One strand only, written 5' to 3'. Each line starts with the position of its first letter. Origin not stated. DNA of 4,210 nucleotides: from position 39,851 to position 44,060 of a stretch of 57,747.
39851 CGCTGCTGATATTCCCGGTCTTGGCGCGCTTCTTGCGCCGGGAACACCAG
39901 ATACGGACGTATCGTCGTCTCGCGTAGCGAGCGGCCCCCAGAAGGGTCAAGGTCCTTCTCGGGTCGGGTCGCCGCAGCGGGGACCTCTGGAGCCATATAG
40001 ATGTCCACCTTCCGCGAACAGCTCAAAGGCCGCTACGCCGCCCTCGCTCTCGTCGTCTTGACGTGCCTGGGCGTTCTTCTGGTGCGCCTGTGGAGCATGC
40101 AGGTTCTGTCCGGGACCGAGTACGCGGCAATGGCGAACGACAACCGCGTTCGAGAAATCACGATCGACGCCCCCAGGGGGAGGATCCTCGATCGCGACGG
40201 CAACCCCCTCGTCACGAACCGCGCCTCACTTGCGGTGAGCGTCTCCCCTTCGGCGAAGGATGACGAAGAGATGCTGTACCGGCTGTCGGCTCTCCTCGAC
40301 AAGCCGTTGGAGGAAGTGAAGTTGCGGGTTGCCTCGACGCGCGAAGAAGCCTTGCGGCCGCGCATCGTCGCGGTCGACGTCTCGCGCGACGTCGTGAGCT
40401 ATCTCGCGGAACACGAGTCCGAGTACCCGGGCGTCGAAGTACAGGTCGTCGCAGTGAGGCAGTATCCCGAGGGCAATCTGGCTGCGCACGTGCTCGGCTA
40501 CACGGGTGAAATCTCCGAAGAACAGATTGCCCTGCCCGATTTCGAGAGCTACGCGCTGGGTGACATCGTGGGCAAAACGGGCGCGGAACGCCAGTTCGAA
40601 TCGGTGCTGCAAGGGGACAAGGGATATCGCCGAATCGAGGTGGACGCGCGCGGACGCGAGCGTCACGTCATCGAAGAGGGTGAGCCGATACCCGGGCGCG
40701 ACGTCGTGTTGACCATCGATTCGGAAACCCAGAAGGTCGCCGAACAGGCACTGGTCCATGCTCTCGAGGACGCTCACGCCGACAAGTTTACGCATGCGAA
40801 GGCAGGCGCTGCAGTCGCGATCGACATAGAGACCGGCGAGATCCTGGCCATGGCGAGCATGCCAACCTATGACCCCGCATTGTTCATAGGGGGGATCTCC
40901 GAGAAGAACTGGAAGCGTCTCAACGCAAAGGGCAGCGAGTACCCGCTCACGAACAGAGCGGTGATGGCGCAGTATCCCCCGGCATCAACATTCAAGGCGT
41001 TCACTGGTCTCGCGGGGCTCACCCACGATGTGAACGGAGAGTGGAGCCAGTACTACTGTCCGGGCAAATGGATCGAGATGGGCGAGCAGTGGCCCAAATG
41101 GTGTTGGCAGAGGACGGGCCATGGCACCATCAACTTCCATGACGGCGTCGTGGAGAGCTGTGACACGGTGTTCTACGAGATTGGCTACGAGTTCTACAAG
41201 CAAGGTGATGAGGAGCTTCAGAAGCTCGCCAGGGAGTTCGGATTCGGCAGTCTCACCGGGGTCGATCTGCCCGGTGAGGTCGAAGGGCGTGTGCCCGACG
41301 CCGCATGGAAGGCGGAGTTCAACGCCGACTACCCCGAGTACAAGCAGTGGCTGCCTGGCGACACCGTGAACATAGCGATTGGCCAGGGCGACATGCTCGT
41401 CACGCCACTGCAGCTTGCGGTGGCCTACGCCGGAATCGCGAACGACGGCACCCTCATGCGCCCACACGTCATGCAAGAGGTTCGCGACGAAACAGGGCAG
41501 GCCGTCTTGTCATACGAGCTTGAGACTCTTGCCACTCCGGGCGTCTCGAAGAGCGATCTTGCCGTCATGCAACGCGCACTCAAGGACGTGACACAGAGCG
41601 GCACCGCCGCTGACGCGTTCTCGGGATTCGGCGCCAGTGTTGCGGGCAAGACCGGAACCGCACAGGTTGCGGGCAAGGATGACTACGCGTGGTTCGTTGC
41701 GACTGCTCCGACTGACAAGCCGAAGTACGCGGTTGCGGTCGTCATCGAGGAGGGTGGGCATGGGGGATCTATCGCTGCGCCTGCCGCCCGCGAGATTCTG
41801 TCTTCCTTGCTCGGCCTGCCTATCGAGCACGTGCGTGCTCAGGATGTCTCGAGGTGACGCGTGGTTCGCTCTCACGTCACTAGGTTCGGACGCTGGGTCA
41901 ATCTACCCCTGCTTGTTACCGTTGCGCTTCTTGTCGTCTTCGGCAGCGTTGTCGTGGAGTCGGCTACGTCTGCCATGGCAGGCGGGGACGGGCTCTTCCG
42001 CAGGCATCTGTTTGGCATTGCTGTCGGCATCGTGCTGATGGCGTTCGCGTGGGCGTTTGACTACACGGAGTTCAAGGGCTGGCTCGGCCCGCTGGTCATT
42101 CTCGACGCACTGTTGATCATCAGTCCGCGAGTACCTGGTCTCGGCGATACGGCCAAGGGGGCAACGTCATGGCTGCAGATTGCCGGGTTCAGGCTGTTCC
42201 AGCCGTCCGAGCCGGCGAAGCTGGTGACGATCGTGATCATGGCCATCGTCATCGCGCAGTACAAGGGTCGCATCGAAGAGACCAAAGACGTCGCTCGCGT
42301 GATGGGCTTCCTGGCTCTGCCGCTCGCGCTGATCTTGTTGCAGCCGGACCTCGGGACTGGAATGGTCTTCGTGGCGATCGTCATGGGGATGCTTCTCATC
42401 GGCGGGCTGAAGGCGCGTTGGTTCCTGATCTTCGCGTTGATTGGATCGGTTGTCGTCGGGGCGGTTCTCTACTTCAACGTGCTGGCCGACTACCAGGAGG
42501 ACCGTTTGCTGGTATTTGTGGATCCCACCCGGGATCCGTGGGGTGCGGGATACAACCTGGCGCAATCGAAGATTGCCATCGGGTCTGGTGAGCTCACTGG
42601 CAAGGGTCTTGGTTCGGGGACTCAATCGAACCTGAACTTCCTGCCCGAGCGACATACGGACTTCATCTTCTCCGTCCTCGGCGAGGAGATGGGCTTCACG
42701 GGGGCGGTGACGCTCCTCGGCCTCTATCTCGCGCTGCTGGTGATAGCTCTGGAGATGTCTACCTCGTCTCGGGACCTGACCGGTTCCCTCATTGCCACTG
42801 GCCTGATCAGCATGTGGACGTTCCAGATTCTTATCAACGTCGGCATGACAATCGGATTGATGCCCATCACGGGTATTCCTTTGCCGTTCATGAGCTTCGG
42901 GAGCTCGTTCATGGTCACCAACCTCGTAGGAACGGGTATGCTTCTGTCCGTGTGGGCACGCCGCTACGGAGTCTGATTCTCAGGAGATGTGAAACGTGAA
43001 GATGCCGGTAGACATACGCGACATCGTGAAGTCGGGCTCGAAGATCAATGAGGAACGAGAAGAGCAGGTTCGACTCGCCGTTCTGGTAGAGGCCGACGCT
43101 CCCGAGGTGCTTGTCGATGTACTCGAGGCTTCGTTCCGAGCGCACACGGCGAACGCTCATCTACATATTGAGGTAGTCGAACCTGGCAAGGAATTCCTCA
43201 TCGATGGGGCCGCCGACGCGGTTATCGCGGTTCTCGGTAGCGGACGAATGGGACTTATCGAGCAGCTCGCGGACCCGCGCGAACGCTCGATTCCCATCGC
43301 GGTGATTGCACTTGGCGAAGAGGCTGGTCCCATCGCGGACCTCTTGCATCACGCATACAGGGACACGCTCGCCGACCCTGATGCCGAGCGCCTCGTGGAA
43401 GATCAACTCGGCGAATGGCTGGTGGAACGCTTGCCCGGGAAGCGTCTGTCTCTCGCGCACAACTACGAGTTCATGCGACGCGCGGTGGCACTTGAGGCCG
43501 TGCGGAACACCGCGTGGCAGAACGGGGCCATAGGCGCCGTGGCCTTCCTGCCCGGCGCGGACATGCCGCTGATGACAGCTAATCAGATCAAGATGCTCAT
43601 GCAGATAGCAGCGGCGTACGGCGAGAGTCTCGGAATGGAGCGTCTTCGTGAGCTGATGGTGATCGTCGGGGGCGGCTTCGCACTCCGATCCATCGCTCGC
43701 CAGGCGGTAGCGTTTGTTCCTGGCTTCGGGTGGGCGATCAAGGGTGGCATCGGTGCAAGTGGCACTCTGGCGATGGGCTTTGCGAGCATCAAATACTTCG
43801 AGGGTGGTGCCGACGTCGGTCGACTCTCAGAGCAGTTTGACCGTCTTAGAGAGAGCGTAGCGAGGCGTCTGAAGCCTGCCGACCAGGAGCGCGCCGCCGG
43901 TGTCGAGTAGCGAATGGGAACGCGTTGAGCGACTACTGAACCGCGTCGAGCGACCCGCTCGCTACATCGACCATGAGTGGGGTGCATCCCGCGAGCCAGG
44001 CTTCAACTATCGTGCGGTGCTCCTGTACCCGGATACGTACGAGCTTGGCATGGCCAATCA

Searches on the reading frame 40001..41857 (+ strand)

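Call 22: search_protein_families(library=pfam, proteins=[window:40001-41857:+], max_evalue=0.00001)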
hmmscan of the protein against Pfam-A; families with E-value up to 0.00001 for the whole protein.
window:40001-41857:+ (618 aa): 2 families
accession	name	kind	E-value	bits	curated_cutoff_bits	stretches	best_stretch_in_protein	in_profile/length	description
PF00905.27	Transpeptidase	-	1.5e-65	221.8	22.1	1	269-600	1-298/299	Penicillin binding protein transpeptidase domain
PF03717.20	PBP_dimer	-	6.6e-44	150.9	24.4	1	55-221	2-176/180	Penicillin-binding Protein dimerisation domain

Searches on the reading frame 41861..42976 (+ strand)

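Call 22: search_protein_families(library=pfam, proteins=[window:41861-42976:+], max_evalue=0.00001)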
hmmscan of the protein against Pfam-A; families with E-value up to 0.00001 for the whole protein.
window:41861-42976:+ (371 aa): 1 family
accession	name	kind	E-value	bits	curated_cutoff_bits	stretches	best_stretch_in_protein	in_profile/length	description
PF01098.24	FTSW_RODA_SPOVE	-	3e-85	286.8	26.4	1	18-365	5-351/356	Cell cycle protein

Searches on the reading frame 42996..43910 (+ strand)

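Call 22: search_protein_families(library=pfam, proteins=[window:42996-43910:+], max_evalue=0.00001)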
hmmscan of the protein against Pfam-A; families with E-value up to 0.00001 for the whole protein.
window:42996-43910:+ (304 aa): 1 family
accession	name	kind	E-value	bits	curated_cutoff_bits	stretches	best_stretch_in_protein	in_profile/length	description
PF05128.17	DUF697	-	2.6e-07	31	27.7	1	160-231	17-88/162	Domain of unknown function (DUF697)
